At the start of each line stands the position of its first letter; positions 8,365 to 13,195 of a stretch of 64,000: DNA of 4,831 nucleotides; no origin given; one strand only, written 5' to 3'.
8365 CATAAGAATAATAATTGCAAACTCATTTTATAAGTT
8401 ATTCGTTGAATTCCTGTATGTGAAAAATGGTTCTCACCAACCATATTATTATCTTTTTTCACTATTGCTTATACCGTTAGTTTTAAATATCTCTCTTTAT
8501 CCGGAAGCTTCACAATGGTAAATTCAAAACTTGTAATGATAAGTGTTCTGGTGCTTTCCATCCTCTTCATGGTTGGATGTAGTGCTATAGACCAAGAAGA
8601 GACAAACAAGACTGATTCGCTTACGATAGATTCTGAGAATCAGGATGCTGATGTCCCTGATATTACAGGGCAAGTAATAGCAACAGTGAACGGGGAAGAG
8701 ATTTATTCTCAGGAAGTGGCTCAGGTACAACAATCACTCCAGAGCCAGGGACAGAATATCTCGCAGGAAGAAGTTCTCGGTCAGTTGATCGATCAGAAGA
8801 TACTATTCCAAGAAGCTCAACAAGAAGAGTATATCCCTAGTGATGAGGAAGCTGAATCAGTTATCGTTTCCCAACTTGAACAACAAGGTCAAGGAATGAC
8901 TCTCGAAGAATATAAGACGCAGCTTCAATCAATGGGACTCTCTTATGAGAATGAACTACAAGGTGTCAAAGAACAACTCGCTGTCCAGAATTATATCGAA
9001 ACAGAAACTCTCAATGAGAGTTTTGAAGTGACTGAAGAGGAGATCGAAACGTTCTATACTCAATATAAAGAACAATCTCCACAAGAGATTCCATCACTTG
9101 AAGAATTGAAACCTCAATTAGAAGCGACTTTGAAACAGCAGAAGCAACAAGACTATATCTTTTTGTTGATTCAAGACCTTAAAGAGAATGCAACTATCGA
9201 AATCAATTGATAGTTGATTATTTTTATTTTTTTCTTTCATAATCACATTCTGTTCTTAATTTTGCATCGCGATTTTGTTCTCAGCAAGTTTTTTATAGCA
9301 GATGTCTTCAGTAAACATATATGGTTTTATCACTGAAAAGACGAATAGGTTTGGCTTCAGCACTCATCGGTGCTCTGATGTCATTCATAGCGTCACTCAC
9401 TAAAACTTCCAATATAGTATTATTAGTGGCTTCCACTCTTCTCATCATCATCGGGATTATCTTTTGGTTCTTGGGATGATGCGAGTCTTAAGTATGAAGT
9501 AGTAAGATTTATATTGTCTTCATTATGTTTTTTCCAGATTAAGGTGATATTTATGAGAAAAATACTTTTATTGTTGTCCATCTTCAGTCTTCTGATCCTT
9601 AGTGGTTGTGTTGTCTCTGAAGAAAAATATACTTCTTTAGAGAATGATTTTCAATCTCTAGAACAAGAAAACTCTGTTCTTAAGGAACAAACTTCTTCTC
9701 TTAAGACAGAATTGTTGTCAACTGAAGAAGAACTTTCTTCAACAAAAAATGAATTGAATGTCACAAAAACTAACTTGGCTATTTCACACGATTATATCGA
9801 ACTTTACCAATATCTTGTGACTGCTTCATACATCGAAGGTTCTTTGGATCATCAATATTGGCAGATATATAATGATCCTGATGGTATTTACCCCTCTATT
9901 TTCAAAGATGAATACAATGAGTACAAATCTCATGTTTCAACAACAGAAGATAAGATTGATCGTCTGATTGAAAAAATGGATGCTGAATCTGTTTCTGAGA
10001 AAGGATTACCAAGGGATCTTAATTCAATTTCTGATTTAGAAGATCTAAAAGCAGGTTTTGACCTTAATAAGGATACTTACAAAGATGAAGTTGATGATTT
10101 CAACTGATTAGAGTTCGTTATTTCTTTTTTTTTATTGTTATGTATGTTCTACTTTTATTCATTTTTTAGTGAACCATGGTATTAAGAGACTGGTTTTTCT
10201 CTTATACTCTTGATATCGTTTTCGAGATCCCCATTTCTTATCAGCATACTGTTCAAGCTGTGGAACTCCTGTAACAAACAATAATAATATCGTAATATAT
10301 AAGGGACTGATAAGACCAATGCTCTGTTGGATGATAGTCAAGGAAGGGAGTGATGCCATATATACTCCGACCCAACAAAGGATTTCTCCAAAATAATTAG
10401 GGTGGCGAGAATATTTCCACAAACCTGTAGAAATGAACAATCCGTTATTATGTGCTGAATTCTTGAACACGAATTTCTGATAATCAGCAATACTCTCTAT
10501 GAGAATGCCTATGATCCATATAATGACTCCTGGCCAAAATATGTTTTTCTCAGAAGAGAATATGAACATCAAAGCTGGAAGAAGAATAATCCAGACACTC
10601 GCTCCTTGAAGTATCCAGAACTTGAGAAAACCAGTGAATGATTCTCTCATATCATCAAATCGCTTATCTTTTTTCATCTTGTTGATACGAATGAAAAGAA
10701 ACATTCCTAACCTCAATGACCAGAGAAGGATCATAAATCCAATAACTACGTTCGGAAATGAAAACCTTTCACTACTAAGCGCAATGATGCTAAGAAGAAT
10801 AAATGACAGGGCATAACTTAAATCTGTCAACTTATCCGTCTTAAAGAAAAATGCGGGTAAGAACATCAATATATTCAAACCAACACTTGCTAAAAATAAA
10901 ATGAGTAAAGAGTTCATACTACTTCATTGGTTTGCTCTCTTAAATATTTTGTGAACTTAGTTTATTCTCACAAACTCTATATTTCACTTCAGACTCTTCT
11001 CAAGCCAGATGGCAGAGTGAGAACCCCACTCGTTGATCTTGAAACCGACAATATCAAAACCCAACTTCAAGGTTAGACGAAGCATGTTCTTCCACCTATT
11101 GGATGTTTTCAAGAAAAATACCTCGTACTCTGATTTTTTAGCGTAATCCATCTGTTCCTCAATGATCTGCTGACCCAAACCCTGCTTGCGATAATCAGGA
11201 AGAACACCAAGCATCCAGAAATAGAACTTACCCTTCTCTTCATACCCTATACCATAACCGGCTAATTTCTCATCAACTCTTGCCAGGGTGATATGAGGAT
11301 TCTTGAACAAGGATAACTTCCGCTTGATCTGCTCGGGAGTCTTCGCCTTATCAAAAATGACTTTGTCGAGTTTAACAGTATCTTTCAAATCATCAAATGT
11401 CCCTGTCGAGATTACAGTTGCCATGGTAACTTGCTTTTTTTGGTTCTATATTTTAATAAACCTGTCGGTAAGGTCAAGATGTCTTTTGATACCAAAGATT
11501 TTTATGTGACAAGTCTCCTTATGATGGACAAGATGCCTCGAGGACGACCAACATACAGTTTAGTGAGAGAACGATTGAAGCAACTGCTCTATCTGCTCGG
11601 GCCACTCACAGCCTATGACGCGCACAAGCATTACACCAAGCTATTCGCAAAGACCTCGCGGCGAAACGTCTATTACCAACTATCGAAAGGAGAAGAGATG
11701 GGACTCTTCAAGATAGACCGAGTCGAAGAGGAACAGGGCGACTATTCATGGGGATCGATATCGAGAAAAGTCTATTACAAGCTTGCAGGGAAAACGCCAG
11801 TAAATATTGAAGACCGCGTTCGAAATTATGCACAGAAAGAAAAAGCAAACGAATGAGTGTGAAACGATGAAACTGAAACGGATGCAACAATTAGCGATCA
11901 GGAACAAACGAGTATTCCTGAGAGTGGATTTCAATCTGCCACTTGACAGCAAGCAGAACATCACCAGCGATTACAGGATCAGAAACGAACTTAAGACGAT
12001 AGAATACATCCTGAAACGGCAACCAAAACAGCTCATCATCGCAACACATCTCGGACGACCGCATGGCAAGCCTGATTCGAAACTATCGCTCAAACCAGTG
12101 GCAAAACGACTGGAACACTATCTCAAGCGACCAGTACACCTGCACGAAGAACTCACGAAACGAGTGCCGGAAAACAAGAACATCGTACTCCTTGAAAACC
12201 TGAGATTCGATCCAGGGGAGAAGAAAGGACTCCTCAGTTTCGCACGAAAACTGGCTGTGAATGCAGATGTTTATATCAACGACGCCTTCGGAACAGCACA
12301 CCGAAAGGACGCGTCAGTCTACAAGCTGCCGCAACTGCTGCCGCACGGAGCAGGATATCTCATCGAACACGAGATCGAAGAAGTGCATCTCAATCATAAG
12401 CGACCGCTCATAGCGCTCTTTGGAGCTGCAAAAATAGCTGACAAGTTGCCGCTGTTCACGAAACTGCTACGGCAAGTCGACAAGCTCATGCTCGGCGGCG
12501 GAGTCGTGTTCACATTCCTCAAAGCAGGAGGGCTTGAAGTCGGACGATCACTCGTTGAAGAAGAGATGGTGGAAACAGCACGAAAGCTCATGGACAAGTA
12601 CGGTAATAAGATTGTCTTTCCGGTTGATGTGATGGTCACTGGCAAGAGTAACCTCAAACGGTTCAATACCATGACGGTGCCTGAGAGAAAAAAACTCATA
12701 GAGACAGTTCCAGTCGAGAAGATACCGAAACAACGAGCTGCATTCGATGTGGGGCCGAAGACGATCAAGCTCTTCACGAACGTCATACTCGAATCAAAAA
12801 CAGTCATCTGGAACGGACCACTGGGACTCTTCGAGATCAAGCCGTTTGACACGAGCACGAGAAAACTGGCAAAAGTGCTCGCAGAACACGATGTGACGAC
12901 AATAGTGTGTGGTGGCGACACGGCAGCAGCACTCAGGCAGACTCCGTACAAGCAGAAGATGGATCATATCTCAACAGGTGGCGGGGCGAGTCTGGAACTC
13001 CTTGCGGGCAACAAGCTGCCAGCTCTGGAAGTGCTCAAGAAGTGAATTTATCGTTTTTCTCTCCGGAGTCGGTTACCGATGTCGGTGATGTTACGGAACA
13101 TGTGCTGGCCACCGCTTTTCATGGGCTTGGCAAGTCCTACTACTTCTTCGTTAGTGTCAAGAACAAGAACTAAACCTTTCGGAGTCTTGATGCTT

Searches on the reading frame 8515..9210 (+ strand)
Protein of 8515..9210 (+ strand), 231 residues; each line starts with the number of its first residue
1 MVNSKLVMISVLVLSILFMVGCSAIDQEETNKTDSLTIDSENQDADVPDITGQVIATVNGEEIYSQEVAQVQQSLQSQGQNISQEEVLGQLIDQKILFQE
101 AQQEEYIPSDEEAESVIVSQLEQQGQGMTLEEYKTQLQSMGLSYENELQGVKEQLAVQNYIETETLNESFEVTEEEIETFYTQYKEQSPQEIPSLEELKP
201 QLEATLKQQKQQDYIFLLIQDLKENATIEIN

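Call 11: search_protein_families(library=pfam, proteins=[window:8515-9210:+], max_evalue=0.001)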
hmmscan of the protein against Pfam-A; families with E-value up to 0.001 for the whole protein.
window:8515-9210:+ (231 aa): 2 families
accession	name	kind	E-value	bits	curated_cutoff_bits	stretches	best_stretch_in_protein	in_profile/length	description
PF13624.11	SurA_N_3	-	5.8e-07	29.9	27.2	1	7-159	16-160/162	SurA-like N-terminal domain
PF09312.16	SurA_N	-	0.00053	20.6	30.8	1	54-158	4-115/118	SurA N-terminal domain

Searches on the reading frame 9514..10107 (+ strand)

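Call 11: search_protein_families(library=pfam, proteins=[window:9514-10107:+], max_evalue=0.001)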
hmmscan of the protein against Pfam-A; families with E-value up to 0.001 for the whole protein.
window:9514-10107:+ (197 aa): 1 family
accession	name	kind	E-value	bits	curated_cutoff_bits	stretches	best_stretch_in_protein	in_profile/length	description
PF10422.14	LRS4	-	0.00024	21.6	24.2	1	35-161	30-107/211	Monopolin complex subunit LRS4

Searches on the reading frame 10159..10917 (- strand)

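Call 11: search_protein_families(library=pfam, proteins=[window:10159-10917:-], max_evalue=0.001)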
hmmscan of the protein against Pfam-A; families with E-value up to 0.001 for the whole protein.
window:10159-10917:- (252 aa): 3 families
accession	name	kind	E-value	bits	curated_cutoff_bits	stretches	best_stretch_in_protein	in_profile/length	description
PF06966.17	DUF1295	-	7e-59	199.6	20.4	1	22-242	5-235/235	Protein of unknown function (DUF1295)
PF02544.21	Steroid_dh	-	4.2e-05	24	22.6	1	123-248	38-148/150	3-oxo-5-alpha-steroid 4-dehydrogenase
PF04140.19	ICMT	-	0.00011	22.9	24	1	156-187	30-61/95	Isoprenylcysteine carboxyl methyltransferase (ICMT) family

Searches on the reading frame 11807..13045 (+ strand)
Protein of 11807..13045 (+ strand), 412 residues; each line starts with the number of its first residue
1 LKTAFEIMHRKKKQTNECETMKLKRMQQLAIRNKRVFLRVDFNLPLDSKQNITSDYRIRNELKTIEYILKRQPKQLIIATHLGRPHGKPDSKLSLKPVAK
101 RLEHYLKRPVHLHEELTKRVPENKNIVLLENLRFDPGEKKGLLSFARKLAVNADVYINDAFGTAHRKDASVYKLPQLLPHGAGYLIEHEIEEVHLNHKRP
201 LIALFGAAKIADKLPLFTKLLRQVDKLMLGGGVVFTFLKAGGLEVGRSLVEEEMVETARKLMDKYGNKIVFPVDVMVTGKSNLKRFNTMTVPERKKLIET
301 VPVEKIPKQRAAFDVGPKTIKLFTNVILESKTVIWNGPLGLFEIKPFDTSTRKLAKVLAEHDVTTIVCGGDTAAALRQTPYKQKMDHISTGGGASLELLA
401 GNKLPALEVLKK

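Call 11: search_protein_families(library=pfam, proteins=[window:11807-13045:+], max_evalue=0.001)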
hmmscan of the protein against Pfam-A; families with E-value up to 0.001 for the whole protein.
window:11807-13045:+ (412 aa): 1 family
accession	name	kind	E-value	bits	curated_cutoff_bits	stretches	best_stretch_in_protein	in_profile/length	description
PF00162.24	PGK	-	2e-121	406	27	1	26-401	1-378/379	Phosphoglycerate kinase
